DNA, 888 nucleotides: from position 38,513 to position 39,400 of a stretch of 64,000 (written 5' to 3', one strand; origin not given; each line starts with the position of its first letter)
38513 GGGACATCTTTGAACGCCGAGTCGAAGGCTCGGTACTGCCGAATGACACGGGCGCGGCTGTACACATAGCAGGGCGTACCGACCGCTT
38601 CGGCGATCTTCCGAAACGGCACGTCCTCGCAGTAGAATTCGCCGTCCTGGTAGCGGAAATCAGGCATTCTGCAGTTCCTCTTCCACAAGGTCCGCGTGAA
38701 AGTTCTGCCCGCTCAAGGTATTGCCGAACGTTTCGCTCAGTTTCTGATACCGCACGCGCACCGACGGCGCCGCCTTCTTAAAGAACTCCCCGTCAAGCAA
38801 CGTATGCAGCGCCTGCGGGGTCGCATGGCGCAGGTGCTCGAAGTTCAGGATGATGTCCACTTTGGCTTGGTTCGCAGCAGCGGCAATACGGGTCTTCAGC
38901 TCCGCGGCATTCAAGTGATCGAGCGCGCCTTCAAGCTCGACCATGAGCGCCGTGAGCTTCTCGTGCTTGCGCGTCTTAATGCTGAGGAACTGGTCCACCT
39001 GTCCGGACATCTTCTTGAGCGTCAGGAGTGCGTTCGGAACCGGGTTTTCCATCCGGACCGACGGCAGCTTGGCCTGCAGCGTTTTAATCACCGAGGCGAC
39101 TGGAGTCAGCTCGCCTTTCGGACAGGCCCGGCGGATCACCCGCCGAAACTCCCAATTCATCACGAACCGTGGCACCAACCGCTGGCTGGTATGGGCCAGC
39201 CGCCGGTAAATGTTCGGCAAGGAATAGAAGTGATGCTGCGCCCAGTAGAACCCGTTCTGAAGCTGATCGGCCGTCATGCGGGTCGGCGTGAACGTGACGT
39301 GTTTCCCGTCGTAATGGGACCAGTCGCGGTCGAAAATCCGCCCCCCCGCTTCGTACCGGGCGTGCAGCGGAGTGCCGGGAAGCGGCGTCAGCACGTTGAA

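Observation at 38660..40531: A B12-binding radical SAM enzyme with a STAS-like tail is inserted between the LptM-like gene and lysA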

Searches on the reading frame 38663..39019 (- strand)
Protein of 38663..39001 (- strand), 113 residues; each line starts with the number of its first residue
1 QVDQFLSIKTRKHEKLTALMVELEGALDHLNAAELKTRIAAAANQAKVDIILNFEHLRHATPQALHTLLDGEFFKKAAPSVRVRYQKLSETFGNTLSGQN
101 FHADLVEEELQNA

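Call 3: search_protein_families(library=pfam, proteins=[window:38663-39001:-], max_evalue=10)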
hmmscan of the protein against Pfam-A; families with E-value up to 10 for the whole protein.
window:38663-39001:- (113 aa): 3 families
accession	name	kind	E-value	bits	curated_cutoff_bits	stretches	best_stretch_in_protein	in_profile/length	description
PF01740.26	STAS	-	0.00016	21.8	22.6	1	11-69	5-62/106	STAS domain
PF13466.11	STAS_2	-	0.012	16.3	29.2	1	21-70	1-49/80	STAS domain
PF24740.1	DUF7691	-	0.1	13.1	27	1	35-101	30-95/204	Domain of unknown function (DUF7691)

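Call 4: search_protein_families(library=ncbifam, proteins=[window:38663-39001:-], max_evalue=10)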
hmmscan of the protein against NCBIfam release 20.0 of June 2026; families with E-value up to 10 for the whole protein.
window:38663-39001:- (113 aa): 2 families
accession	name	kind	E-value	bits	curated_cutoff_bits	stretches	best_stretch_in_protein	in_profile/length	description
TIGR00377.1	ant_ant_sig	superfamily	3.3e-05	23.7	53.45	1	8-69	5-65/108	anti-sigma factor antagonist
TIGR02886.1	spore_II_AA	equivalog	7.3e-05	22.7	114.75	1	16-58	7-50/106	anti-sigma F factor antagonist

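Call 27: search_solved_structures(query=A3, max_evalue=10, show_alignments=4)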
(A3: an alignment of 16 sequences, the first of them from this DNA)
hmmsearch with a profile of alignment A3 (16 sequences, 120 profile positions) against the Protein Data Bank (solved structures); distinct sequences matched with E-value up to 10: 8.
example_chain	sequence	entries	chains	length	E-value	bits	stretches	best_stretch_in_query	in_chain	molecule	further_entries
1auz_A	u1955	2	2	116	3.8e-06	30.1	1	24-77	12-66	SPOIIAA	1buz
1th8_B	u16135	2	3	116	4.4e-06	29.9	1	21-77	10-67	Anti-sigma F factor antagonist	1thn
1tid_B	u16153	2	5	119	5.2e-06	29.6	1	21-77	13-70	Anti-sigma F factor antagonist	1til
1h4x_A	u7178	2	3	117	0.0059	19.8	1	22-76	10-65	ANTI-SIGMA F FACTOR ANTAGONIST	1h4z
1h4y_A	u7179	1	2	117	0.006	19.7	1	22-76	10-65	ANTI-SIGMA F FACTOR ANTAGONIST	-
1sbo_A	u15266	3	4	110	0.21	14.8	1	21-75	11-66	Putative anti-sigma factor antagonist TM1442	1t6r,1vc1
5nr6_A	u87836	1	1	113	0.6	13.3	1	33-56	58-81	MatB protein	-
9y3t_C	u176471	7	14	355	1.4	12.1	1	19-42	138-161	Translation initiation factor eIF2B subunit beta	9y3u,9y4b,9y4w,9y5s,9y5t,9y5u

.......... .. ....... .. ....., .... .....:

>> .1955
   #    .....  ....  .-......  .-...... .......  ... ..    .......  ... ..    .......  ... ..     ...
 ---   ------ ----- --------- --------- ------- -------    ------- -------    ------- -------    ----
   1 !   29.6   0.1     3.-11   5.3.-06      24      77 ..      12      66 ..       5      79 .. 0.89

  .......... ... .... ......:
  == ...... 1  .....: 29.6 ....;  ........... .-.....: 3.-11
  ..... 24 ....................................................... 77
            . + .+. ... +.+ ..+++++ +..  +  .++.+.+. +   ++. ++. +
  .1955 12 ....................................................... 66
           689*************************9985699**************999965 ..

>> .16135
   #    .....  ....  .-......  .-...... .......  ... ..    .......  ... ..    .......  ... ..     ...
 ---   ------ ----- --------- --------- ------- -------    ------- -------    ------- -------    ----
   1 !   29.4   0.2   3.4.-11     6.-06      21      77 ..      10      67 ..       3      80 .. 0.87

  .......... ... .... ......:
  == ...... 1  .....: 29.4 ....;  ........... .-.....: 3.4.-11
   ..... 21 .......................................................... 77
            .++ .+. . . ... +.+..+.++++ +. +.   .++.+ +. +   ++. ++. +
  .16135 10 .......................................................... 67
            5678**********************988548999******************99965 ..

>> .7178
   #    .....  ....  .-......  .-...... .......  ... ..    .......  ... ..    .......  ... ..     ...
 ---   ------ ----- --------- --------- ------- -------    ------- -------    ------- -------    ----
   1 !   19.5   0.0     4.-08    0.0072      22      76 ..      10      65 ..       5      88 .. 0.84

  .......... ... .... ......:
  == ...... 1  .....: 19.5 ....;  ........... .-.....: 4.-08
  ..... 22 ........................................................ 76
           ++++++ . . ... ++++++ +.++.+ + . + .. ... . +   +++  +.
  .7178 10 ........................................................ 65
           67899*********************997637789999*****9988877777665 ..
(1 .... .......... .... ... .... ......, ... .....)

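Call 63: predict_structure(alignment_id=A3)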
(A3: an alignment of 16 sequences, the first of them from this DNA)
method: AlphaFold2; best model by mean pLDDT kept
length: 119 residues; sequences in the alignment: 16
mean_pLDDT: 80.1   pTM: 0.73
mean pLDDT of the five models: 80.1, 77.3, 76.8, 76.7, 75.7
residues with pLDDT >= 90: 41; 70-90: 52; 50-70: 16; < 50: 10
segments of 3 or more residues with pLDDT < 50: 1-5, 115-119
pLDDT, mean of each block of 10 residues (from residue 1): 52 88 91 91 90 90 90 86 87 82 65 46
secondary structure, 60 per line:
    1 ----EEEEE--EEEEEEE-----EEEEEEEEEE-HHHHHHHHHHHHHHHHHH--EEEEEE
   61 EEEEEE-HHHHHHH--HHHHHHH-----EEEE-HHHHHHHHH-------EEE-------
elements in order: E5-9 E12-18 E24-33 H35-52 E55-66 H68-74 H77-83 E89-92 H94-102 E110-112

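Call 65: fold_search(model_id=the predicted structure, library=pdb)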
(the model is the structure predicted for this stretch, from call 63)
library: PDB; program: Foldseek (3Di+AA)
matches with E <= 10: 1242; with E <= 0.001: 14
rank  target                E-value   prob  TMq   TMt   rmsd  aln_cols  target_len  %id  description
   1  1tid_B                3.8e-06  1.00  0.67  0.67   3.4       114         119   21  Crystal Structures of the ADP and ATP bound forms of the Bacillus Anti-sigma factor SpoIIAB in complex with the Anti-a (released 2004-06-15)
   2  1til_B                6.0e-06  1.00  0.66  0.67   3.3       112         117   21  Crystal Structures of the ADP and ATP bound forms of the Bacillus Anti-sigma factor SpoIIAB in complex with the Anti-a (released 2004-06-15)
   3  1vc1_A                1.9e-05  1.00  0.63  0.68   3.0       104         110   19  Crystal structure of the TM1442 protein from Thermotoga maritima, a homolog of the Bacillus subtilis general stress re (released 2004-09-28)
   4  1tid_D                6.7e-05  1.00  0.59  0.60   3.0        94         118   21  Crystal Structures of the ADP and ATP bound forms of the Bacillus Anti-sigma factor SpoIIAB in complex with the Anti-a (released 2004-06-15)
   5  1thn_B                7.2e-05  1.00  0.54  0.56   5.4       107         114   21  Crystal Structures of the ADP and ATP bound forms of the Bacillus Anti-sigma factor SpoIIAB in complex with the Anti-a (released 2004-06-15)
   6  1h4z                  7.7e-05  1.00  0.58  0.61   3.6       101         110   22  Structure of the Anti-Sigma Factor Antagonist SpoIIAA in its Unphosphorylated Form (released 2001-07-06)
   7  4hyl_B                1.6e-04  1.00  0.56  0.58   3.6       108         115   15  The crystal structure of an anti-sigma-factor antagonist from Haliangium ochraceum DSM 14365 (released 2012-11-28)
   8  1th8_B                1.7e-04  1.00  0.62  0.64   3.6       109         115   24  Crystal Structures of the ADP and ATP bound forms of the Bacillus Anti-sigma factor SpoIIAB in complex with the Anti-a (released 2004-06-15)
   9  6m36_B                3.5e-04  1.00  0.61  0.70   3.4       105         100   19  The crystal structure of B. subtilis RsbV/RsbW complex in the monoclinic crystal form (released 2020-07-15)
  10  8ih8_A                7.1e-04  1.00  0.65  0.66   3.6       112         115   12  anti-sigmaF factor and Anti-sigmaF factor antagonist complex(usfx-RsfB) (released 2024-02-28)
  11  2q3l_A                7.6e-04  1.00  0.47  0.45   6.9       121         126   12  CRYSTAL STRUCTURE OF AN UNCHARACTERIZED PROTEIN FROM DUF3478 FAMILY WITH A SPOIIAA-LIKE FOLD (SHEW_3102) FROM SHEWANEL (released 2007-06-12)
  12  6m36_H                8.6e-04  1.00  0.63  0.72   3.1       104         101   15  The crystal structure of B. subtilis RsbV/RsbW complex in the monoclinic crystal form (released 2020-07-15)
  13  2q3l_B                8.6e-04  0.99  0.46  0.45   6.5       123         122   14  CRYSTAL STRUCTURE OF AN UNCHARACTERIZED PROTEIN FROM DUF3478 FAMILY WITH A SPOIIAA-LIKE FOLD (SHEW_3102) FROM SHEWANEL (released 2007-06-12)
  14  4hyl_A                9.8e-04  1.00  0.54  0.56   3.9       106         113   16  The crystal structure of an anti-sigma-factor antagonist from Haliangium ochraceum DSM 14365 (released 2012-11-28)
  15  1h4y_A                1.3e-03  1.00  0.53  0.54   4.9       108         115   21  Structure of the Anti-Sigma Factor Antagonist SpoIIAA in its Unphosphorylated Form (released 2001-07-06)
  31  1auz_MODEL_1_A        1.0e-02  0.97  0.48  0.49   5.5       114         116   21  SOLUTION STRUCTURE OF SPOIIAA, A PHOSPHORYLATABLE COMPONENT OF THE SYSTEM THAT REGULATES TRANSCRIPTION FACTOR  (released 1998-07-01)
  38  3ny7_A                1.6e-02  0.99  0.52  0.53   3.9        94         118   17  STAS domain of YchM bound to ACP (released 2010-12-01)
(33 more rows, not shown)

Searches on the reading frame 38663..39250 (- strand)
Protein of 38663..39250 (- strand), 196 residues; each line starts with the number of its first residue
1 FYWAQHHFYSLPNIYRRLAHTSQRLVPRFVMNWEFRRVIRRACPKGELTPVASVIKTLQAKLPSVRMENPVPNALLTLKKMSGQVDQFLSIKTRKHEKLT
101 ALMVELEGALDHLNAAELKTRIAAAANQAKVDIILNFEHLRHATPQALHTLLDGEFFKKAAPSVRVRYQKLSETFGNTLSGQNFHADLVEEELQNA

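Call 3: search_protein_families(library=pfam, proteins=[window:38663-39250:-], max_evalue=10)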
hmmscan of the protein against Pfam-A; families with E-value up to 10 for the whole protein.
window:38663-39250:- (196 aa): 4 families
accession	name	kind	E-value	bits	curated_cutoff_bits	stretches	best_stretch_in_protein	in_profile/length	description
PF01740.26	STAS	-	0.00045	20.4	22.6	1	95-152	6-62/106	STAS domain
PF19828.4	DUF6309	-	0.015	15.1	25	1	44-113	77-143/187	Family of unknown function (DUF6309)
PF13466.11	STAS_2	-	0.026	15.1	29.2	1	104-152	1-48/80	STAS domain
PF14357.11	DUF4404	-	0.11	13.6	27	1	77-128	4-55/83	Domain of unknown function (DUF4404)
